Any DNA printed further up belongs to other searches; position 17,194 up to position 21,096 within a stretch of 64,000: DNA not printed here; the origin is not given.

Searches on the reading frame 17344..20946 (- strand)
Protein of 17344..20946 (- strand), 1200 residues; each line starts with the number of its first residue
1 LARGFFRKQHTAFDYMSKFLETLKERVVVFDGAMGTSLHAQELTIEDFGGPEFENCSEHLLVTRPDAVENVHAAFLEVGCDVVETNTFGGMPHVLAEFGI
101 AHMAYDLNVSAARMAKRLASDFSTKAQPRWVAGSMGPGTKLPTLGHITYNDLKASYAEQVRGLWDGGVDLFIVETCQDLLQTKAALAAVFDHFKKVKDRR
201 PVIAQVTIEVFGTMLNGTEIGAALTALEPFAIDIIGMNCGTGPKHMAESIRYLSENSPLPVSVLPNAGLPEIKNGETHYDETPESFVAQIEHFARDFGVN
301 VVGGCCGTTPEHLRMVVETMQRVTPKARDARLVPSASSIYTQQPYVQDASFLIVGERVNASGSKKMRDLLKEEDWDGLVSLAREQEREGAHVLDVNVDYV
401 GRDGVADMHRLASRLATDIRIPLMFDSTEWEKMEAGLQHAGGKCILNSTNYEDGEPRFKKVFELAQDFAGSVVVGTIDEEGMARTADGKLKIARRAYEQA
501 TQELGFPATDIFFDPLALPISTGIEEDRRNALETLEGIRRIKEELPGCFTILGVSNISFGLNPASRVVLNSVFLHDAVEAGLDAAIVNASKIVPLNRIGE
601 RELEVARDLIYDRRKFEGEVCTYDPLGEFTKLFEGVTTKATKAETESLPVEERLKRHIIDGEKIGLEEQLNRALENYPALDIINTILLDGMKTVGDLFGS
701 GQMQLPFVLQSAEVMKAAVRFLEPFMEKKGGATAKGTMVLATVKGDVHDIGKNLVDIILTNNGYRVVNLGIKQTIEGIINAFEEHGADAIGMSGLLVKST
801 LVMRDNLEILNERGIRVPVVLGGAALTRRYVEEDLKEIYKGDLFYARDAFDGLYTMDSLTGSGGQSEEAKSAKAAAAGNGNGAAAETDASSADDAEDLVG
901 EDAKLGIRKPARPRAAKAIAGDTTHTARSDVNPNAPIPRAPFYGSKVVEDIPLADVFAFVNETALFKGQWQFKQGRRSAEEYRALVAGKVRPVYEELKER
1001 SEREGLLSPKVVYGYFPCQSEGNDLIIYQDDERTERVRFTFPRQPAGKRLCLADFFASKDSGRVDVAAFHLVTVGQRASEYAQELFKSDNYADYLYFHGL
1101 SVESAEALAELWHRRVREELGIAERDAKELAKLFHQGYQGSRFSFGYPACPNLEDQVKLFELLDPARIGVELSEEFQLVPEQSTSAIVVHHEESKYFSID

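Call 69: search_protein_families(library=pfam, proteins=[window:17344-20946:-], max_evalue=0.00001)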
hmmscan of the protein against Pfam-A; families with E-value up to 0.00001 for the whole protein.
window:17344-20946:- (1200 aa): 5 families
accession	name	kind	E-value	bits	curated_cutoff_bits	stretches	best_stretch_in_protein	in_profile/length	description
PF02574.22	S-methyl_trans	-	3e-79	267.3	22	1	28-319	1-282/283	Homocysteine S-methyltransferase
PF00809.28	Pterin_bind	-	3.5e-46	158.3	25.5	1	355-588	1-244/244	Pterin binding enzyme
PF02965.22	Met_synt_B12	-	1.2e-40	140.2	25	1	954-1199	3-257/273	Vitamin B12 dependent methionine synthase, activation domain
PF02607.22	B12-binding_2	-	5.2e-22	78.3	23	1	650-723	1-74/74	B12 binding domain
PF02310.24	B12-binding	-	2.7e-19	69.6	32.1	1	737-837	2-104/121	B12 binding domain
